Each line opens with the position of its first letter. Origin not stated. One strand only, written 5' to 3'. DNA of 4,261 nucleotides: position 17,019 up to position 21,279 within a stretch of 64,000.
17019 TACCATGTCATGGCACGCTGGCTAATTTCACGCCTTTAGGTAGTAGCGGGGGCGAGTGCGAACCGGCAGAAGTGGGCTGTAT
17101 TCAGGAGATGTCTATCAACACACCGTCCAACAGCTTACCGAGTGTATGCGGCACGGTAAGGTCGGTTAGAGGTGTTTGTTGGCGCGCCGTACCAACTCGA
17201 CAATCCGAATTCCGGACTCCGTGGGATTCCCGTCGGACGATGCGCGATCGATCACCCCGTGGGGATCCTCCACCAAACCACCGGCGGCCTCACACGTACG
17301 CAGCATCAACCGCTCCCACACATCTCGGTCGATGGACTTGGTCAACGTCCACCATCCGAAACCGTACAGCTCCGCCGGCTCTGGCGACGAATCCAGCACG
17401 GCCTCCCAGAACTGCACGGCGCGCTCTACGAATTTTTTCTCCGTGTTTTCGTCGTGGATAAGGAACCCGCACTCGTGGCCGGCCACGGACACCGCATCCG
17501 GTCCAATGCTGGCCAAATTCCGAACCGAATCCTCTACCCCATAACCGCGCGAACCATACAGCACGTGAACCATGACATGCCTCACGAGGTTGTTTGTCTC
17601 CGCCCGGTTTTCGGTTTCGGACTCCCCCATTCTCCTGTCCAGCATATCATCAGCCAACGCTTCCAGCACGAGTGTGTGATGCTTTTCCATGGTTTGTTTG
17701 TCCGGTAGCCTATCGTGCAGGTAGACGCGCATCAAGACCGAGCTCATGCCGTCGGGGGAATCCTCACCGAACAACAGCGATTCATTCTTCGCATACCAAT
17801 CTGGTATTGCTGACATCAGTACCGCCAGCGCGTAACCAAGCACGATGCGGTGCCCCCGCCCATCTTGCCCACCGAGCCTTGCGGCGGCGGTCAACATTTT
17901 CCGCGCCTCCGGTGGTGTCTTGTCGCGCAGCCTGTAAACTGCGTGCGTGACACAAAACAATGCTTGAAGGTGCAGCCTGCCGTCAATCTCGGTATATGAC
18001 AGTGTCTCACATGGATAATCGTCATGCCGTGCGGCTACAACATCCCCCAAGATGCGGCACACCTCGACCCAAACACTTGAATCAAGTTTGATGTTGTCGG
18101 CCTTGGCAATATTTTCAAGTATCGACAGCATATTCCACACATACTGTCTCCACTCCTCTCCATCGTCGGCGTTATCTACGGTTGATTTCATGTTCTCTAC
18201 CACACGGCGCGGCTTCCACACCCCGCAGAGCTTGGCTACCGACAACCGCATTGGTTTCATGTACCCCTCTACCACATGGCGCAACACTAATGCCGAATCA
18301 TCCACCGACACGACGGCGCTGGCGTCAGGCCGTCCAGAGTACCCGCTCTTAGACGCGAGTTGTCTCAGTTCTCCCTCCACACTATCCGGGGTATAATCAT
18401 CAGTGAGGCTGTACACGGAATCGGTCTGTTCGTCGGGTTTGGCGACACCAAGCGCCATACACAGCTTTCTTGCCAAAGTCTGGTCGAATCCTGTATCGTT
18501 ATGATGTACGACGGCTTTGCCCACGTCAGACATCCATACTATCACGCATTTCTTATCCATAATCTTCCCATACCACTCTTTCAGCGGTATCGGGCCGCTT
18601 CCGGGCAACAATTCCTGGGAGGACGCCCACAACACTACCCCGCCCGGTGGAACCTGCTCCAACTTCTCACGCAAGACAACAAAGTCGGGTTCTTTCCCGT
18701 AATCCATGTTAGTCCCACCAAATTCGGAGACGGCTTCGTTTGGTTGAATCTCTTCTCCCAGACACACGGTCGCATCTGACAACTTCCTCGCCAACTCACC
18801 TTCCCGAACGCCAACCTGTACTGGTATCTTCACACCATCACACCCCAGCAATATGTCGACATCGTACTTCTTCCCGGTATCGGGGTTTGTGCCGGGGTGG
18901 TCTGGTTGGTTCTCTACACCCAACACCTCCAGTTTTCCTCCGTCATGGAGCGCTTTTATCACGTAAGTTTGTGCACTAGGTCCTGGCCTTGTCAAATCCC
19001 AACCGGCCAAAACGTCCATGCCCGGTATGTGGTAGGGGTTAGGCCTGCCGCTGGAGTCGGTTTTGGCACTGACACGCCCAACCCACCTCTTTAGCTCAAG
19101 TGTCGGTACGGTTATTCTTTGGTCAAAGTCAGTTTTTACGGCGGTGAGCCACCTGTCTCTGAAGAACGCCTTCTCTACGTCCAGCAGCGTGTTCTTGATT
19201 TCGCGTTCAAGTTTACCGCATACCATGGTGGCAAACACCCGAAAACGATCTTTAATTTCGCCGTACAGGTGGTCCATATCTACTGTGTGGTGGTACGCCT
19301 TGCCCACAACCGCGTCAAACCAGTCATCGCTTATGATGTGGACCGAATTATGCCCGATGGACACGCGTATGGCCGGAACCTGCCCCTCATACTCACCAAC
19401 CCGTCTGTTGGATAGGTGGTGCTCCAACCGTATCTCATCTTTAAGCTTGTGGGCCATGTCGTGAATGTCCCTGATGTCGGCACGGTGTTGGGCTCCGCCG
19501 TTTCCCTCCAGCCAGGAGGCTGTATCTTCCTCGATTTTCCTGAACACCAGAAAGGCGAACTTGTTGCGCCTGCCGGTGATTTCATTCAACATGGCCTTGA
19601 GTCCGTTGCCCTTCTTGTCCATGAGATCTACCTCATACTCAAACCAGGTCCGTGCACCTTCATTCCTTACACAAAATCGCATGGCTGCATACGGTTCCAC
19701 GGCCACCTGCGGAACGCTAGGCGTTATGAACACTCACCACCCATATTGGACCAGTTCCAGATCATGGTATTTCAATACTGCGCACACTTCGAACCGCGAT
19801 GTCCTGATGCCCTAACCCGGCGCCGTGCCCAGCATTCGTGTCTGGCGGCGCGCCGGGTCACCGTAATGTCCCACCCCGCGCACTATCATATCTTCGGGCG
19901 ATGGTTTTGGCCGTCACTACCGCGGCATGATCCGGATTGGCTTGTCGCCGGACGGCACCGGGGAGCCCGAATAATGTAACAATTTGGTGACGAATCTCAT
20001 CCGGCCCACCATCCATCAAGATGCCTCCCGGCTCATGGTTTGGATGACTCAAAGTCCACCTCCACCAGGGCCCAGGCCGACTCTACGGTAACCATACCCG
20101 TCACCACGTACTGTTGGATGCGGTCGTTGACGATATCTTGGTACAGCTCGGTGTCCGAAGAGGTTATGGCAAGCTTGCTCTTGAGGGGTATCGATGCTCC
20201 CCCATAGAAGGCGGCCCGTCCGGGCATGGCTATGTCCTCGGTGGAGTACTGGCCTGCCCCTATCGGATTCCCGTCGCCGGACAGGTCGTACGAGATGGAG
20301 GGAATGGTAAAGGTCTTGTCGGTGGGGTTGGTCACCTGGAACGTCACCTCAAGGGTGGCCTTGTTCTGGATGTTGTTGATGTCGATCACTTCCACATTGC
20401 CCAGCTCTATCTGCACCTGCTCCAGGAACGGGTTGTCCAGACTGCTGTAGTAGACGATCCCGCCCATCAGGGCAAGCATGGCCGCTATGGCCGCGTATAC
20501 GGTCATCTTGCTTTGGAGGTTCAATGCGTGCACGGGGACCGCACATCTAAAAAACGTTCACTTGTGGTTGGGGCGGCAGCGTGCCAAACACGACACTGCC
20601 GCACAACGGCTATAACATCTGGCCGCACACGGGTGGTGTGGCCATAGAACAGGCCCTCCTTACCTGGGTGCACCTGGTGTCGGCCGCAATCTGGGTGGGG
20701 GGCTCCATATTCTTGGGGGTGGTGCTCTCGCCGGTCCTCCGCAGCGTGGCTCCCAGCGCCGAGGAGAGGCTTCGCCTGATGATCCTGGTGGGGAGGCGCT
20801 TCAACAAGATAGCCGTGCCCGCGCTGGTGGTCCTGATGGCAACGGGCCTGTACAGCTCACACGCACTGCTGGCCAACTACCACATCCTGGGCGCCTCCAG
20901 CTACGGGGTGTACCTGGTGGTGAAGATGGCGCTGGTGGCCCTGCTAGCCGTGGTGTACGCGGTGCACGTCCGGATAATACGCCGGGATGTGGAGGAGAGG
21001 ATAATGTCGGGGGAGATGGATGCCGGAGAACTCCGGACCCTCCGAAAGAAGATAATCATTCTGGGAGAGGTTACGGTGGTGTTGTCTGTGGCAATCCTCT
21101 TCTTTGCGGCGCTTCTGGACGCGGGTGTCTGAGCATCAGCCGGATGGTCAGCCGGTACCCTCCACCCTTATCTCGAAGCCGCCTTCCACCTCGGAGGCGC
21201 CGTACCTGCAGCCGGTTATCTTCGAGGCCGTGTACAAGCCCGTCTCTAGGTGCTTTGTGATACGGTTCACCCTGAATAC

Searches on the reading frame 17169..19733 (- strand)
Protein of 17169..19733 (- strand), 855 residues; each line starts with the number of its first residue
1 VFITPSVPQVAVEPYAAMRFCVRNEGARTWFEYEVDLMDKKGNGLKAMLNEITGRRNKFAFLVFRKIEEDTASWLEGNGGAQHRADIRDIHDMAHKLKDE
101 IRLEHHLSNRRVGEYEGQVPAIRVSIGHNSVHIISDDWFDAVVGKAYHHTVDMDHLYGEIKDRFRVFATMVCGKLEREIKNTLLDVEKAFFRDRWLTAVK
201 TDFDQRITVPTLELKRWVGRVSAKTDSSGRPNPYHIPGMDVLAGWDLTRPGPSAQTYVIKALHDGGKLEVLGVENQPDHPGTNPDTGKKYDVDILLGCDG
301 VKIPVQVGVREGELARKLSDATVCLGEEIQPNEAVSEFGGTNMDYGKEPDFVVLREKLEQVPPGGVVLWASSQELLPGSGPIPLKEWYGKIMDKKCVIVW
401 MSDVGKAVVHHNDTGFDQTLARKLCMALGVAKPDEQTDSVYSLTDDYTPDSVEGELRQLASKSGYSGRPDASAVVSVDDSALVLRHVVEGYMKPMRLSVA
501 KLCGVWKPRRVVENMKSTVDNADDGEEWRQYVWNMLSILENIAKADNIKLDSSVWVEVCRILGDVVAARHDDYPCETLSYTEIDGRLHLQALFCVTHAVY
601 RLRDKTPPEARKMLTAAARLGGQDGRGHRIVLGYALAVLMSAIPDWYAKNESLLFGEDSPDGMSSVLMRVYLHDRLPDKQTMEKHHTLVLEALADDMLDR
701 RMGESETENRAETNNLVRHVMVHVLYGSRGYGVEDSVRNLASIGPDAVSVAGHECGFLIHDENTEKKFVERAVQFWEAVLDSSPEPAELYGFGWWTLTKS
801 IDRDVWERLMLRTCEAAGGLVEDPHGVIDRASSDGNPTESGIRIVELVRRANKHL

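Call 7: search_protein_families(library=pfam, proteins=[window:17169-19733:-], max_evalue=0.01)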
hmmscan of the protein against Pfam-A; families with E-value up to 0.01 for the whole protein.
window:17169-19733:- (855 aa): 0 families

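Call 8: search_protein_families(library=padloc, proteins=[window:17169-19733:-], max_evalue=0.01)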
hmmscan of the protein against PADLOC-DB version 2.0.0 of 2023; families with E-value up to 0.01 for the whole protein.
window:17169-19733:- (855 aa): 0 families

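Call 29: find_homologous_proteins(query=window:17169-19733:-, max_evalue=0.001)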
Query window:17169-19733:- (855 aa): 19 proteins with E <= 0.001 among 8000 candidates.
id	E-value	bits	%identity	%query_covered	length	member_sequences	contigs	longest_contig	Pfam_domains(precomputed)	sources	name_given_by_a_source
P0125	0.0e+0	1994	100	100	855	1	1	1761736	-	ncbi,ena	-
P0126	0.0e+0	1278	67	99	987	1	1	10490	-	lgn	-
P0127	0.0e+0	1248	67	100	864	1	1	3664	-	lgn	-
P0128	0.0e+0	1245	69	95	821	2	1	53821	-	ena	-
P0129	0.0e+0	1240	66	99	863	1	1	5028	-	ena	-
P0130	0.0e+0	1227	66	99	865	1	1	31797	-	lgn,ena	-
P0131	0.0e+0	1210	65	99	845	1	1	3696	-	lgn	-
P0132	0.0e+0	1194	66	95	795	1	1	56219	-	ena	-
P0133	0.0e+0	1187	65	99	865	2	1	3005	-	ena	-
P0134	0.0e+0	1159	64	98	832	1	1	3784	-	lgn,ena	-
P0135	0.0e+0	1149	65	95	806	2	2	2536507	-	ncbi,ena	-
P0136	0.0e+0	1130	65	91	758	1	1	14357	-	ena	-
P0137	0.0e+0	1117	64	95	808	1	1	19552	-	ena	-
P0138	0.0e+0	1108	61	99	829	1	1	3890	-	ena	-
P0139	0.0e+0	1070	59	99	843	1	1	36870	-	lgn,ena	-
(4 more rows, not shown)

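Call 30: find_encoding_contigs(protein=P0135, flank=10000, max_places=3)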
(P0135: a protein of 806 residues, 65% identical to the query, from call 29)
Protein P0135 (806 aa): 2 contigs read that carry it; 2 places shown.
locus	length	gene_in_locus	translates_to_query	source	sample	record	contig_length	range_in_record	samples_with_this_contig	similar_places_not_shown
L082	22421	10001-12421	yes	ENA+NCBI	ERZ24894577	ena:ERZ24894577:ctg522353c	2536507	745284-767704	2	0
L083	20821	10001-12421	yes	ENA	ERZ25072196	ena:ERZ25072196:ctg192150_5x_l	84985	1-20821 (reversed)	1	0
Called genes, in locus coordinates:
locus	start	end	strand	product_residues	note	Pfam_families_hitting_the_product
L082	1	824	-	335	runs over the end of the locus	PF12760:Zn_ribbon_IS1595 (weak), PF12762:DDE_Tnp_IS1595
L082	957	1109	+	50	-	-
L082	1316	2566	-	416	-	PF13565:HTH_32, PF13592:HTH_33, PF13358:DDE_3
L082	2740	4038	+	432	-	PF00696:AA_kinase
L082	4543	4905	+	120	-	-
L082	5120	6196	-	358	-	PF13551:HTH_29 (weak), PF13565:HTH_32, PF07592:DDE_Tnp_ISAZ013 (faint), PF13592:HTH_33, PF13358:DDE_3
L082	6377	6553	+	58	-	-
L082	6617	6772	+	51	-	-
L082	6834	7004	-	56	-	-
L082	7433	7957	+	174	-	PF13274:SocA_Panacea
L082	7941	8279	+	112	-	-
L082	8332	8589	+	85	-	-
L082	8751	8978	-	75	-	-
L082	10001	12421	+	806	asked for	-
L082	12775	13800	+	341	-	PF03050:DDE_Tnp_IS66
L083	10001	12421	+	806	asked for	-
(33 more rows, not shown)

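Call 31: find_encoding_contigs(protein=P0128, flank=10000, max_places=3)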
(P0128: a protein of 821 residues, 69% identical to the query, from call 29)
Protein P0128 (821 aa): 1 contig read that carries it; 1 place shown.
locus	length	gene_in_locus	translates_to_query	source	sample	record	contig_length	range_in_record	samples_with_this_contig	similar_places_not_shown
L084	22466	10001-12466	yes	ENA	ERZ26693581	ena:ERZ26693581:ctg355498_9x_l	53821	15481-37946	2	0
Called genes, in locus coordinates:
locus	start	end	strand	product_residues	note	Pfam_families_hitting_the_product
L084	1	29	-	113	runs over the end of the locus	-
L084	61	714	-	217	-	PF01193:RNA_pol_L, PF01000:RNA_pol_A_bac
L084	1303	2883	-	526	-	-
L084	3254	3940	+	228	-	PF01172:SBDS_N, PF09377:SBDS_domain_II, PF20268:SBDS_C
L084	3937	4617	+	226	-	PF22625:ECR1_N_2 (weak), PF21266:S1_RRP4 (faint)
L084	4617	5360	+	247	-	PF01138:RNase_PH, PF03725:RNase_PH_C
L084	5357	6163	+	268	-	PF01138:RNase_PH, PF03725:RNase_PH_C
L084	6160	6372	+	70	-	PF01780:Ribosomal_L37ae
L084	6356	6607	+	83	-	PF09341:Pcc1 (weak)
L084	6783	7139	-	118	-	-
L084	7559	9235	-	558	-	PF14247:DUF4344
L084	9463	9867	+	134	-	PF13551:HTH_29 (weak)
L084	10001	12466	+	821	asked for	-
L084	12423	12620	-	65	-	-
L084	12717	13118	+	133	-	-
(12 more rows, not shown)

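Call 32: find_encoding_contigs(protein=P0132, flank=10000, max_places=3)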
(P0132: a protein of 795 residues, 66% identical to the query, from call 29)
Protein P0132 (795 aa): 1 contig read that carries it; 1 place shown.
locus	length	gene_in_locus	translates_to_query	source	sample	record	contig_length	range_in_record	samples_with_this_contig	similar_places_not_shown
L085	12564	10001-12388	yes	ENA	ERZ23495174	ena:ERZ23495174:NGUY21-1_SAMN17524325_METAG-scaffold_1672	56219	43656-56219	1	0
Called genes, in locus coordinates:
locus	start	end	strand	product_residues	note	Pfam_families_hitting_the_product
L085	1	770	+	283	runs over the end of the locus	-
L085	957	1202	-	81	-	PF01609:DDE_Tnp_1 (weak)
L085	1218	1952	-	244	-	PF01609:DDE_Tnp_1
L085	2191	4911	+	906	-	PF02384:N6_Mtase (faint), PF07669:Eco57I (faint)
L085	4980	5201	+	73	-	-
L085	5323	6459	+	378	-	PF14236:DruA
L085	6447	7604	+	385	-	PF09376:NurA (faint)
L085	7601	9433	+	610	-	PF01935:DUF87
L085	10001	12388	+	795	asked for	-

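Call 43: search_solved_structures(query=window:17169-19733:-, max_evalue=1)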
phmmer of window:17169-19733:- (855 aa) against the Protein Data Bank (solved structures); distinct sequences matched with E-value up to 1: 5.
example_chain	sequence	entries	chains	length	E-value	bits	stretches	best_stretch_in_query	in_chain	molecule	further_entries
6g55_A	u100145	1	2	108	0.48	11.8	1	110-181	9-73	Magnetosome protein MamM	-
7r4s_A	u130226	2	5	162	0.68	11.3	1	127-208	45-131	Sensory box protein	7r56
3w61_A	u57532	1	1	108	0.77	11.1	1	110-187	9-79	Magnetosome protein MamM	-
6h8i_A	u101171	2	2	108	0.83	11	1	110-181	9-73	Magnetosome protein MamM, Cation efflux protein family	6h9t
3w63_A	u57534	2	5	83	0.83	11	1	110-177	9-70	Magnetosome protein MamM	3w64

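Call 68: predict_structure(alignment_id=A2)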
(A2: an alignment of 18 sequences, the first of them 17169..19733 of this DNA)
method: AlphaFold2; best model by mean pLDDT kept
length: 855 residues; sequences in the alignment: 18
mean_pLDDT: 60.4   pTM: 0.45
mean pLDDT of the five models: 60.4, 58.3, 57.7, 55.4, 54.7
residues with pLDDT >= 90: 65; 70-90: 252; 50-70: 208; < 50: 330
segments of 3 or more residues with pLDDT < 50: 1-60, 100-102, 104-120, 136-141, 143-151, 153-155, 164-187, 197-212, 244-280, 282-349, 370-383, 385-387, 437-447, 468-473, 497-523, 571-578, 707-709
pLDDT, mean of each block of 10 residues (from residue 1): 30 37 39 39 37 45 56 52 54 52 44 41 53 50 46 51 49 44 48 52 35 58 72 61 41 32 37 45 45 43 38 29 23 31 40 57 57 37 47 60 63 62 63 57 44 76 60 65 85 55 31 28 63 85 73 80 72 47 66 78 77 74 59 77 83 82 80 75 88 84 58 80 90 94 91 91 87 96 89 86 92 92 85 73 86 61
secondary structure, 60 per line:
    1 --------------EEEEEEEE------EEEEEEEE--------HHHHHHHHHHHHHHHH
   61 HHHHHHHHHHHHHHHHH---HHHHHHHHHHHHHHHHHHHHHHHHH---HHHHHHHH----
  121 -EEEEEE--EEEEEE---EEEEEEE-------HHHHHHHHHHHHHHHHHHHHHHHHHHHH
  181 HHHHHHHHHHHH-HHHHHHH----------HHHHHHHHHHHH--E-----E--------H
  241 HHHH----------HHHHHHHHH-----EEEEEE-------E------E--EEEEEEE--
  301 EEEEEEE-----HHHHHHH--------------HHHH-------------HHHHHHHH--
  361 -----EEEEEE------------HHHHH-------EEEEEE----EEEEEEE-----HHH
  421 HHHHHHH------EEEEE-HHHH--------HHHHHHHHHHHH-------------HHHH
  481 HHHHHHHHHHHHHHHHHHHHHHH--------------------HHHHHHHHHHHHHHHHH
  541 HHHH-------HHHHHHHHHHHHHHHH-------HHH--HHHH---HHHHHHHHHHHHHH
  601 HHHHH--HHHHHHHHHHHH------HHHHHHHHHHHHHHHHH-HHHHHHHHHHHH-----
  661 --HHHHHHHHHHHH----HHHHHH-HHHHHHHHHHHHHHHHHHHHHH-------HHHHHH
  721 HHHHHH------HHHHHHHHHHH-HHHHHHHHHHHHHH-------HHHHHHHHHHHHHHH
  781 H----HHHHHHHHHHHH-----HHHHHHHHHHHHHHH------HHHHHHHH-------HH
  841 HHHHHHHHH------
elements in order (helices of 4 or more, strands of 3 or more residues): E15-22 E29-36 H45-77 H81-105 H109-116 E122-127 E130-135 E139-145 H153-192 H194-200 H211-222 H240-244 H255-263 E269-274 E292-298 E301-307 H313-319 H334-337 H351-358 E366-371 H384-388 E396-401 E406-412 H418-427 E434-438 H440-443 H452-463 H477-503 H524-544 H552-567 H580-583 H587-605 H608-619 H626-642 H644-655 H663-674 H679-684 H686-707 H715-726 H733-743 H745-758 H766-781 H786-797 H803-817 H824-831 H839-849

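Call 70: fold_search(model_id=the predicted structure, library=pdb)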
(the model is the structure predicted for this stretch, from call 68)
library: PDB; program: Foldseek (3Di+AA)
matches with E <= 10: 954; with E <= 0.001: 0
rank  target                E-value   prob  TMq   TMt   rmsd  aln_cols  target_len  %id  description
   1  9mip_B                2.2e-03  1.00  0.16  0.29  14.3       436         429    9  CryoEM structure of the Protein Phasphatase 2A (Aalpha-B56gamma-Calpha) holoenzyme complex (released 2025-07-09)
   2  9dze_K                5.5e-03  0.95  0.12  0.22  15.6       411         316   14  Computationally Designed Bifaceted Protein Nanomaterial pD5-14 (released 2024-10-30)
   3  9mf5_B                7.7e-03  0.99  0.16  0.31  14.2       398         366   12  CryoEM structure of the Protein Phosphatase 2A (Abeta-B56gamma-Calpha) holoenzyme complex (released 2025-07-09)
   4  8u89_B                8.0e-03  1.00  0.19  0.37  13.0       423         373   10  The structure of the PP2A-B56Delta holoenzyme mutant - E197K (released 2024-01-10)
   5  8r6s_G                8.7e-03  0.77  0.11  0.12  18.9       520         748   14  Plastid-encoded RNA polymerase (Integrated model) (released 2024-03-13)
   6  4nee_B                9.9e-03  0.97  0.15  0.26  15.9       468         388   12  crystal structure of AP-2 alpha/simga2 complex bound to HIV-1 Nef (released 2014-01-29)
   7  5jja_A                1.0e-02  1.00  0.18  0.36  13.4       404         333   12  Crystal structure of a PP2A B56gamma/BubR1 complex (released 2016-07-13)
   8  5jja_B                1.0e-02  0.99  0.17  0.35  13.6       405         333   13  Crystal structure of a PP2A B56gamma/BubR1 complex (released 2016-07-13)
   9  5k6s_A                1.3e-02  1.00  0.17  0.39  13.6       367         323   11  The structure of the PP2A B56 subunit BubR1 complex (released 2016-12-07)
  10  2iae_B                1.3e-02  0.98  0.15  0.28  15.7       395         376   12  Crystal structure of a protein phosphatase 2A (PP2A) holoenzyme. (released 2006-12-26)
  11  8fkp_NO               1.3e-02  0.94  0.12  0.26  15.0       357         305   13  Human nucleolar pre-60S ribosomal subunit (State A1) (released 2023-07-12)
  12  9gnj_A                1.4e-02  0.99  0.19  0.39  11.6       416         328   12  Crystal structure of a PP2A B56gamma double phosphorylated BRCA2 complex (released 2025-09-24)
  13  3msv_B                1.6e-02  0.80  0.12  0.21  21.4       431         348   12  The hypoxic regulator of sterol synthesis Nro1 is a nuclear import adaptor (released 2011-04-20)
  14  2jak                  1.6e-02  0.98  0.16  0.32  13.2       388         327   12  Human PP2A regulatory subunit B56g (released 2006-12-04)
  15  7sqc_I0               1.8e-02  0.97  0.18  0.28  16.4       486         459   11  Ciliary C1 central pair apparatus isolated from Chlamydomonas reinhardtii (released 2022-04-13)
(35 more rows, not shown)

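Call 76: search_protein_representatives(alignment_id=A2)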
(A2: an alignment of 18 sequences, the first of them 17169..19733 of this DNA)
Query: 18 sequences, 842 profile positions. Proteins with E-value up to 0.001 (for the whole library): 233; up to 1e-10: 113; up to 1e-30: 25. The best 150 are listed.
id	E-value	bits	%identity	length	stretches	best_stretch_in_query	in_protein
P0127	0.0e+00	1613.1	-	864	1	1-841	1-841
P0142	0.0e+00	1133.2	-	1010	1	2-838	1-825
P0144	5.5e-190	649.9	-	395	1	3-390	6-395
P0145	5.7e-186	636.7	-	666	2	432-841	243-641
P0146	3.8e-169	581.0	-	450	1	3-444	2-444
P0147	2.1e-142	492.5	-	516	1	432-840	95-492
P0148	6.0e-138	477.8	-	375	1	446-809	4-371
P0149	3.5e-122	425.7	-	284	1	483-767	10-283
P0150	1.4e-118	413.7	-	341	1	35-255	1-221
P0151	5.3e-118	411.8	-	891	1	533-836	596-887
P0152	1.2e-78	281.6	-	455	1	6-447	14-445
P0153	9.4e-70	252.2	-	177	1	25-201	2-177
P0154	3.1e-65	237.3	-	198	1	668-841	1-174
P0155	1.1e-63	232.2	-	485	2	446-614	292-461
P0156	3.3e-62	227.2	-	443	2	445-625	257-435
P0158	7.4e-50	186.4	-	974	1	286-839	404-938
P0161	2.3e-36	141.8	-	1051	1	516-837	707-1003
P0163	4.5e-33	130.9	-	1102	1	517-838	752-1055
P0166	6.1e-31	123.8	-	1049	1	563-838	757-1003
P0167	1.1e-30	122.9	-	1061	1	449-836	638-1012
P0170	1.3e-28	116.1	-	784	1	583-837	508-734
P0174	1.3e-26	109.5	-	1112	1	449-838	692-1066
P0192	6.1e-19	84.1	-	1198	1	562-835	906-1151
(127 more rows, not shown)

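Call 77: search_protein_families(library=pfam, proteins=[P0151, P0158, P0161, P0163, P0166, P0167, P0174, P0192, P0170, P0145], max_evalue=0.001)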
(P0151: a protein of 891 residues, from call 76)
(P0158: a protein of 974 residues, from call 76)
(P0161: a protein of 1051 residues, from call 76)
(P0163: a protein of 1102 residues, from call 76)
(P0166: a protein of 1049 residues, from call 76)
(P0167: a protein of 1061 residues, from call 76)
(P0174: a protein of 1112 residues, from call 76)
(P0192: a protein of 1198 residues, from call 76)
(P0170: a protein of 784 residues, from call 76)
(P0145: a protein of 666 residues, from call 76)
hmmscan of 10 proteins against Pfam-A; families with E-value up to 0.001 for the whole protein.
P0151 (891 aa): 0 families

P0158 (974 aa): 0 families

P0161 (1051 aa): 0 families

P0163 (1102 aa): 0 families

P0166 (1049 aa): 0 families

P0167 (1061 aa): 0 families

P0174 (1112 aa): 0 families

P0192 (1198 aa): 0 families

P0170 (784 aa): 0 families

P0145 (666 aa): 0 families

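Call 78: search_protein_families(library=padloc, proteins=[P0151, P0158, P0161, P0163, P0166, P0167, P0174, P0192, P0170, P0145], max_evalue=0.001)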
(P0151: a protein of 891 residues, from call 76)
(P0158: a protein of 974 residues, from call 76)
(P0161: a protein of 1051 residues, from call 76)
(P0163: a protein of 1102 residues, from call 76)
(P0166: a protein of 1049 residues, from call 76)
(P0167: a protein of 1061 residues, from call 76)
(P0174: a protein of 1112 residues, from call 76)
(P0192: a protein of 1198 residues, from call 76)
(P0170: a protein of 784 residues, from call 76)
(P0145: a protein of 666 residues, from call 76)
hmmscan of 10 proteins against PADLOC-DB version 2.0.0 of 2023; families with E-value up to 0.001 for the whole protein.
P0151 (891 aa): 14 families
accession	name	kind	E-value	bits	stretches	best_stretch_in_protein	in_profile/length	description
PDLC02781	SspC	-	7.4e-147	488.9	1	26-608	3-607/1104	SspC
PDLC02779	SspC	-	9.8e-105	349.4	1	26-543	8-531/1054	SspC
PDLC02775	SspC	-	5.7e-88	293.8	1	16-543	6-540/1064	SspC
PDLC02778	SspC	-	1.2e-72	243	1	26-538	4-511/1053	SspC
PDLC02780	SspC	-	8.8e-61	204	1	13-538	1-503/1045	SspC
PDLC02774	SspC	-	4.2e-59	198.3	1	63-538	45-497/1065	SspC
PDLC02771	SspC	-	2.9e-49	166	2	26-370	2-378/828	SspC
PDLC02777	SspC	-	1.8e-44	150.2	1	38-546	16-525/1097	SspC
PDLC02776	SspC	-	6.1e-43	144.8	1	198-549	121-478/1039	SspC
PDLC02773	SspC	-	7.2e-40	134.8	1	54-541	29-499/1011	SspC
PDLC02770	SspC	-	2.4e-37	126.6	1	194-536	160-505/1047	SspC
PDLC02478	BrxC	-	1.5e-32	110.2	1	26-538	13-532/1108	BrxC-PglY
PDLC02772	SspC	-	1.8e-20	70.6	1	61-537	51-536/1123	SspC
PDLC02480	BrxC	-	4.8e-06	22.1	1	314-442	355-472/1389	BrxC-PglY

P0158 (974 aa): 0 families

P0161 (1051 aa): 0 families

P0163 (1102 aa): 0 families

P0166 (1049 aa): 0 families

P0167 (1061 aa): 0 families

P0174 (1112 aa): 0 families

P0192 (1198 aa): 0 families

P0170 (784 aa): 0 families

P0145 (666 aa): 0 families

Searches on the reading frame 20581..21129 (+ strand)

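Call 10: search_protein_families(library=pfam, proteins=[window:20581-21129:+], max_evalue=0.001)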
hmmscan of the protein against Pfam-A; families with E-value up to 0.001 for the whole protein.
window:20581-21129:+ (183 aa): 1 family
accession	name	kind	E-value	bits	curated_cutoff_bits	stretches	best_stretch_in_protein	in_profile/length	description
PF05425.18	CopD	-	2e-13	51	32.1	1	70-179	3-105/105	Copper resistance protein D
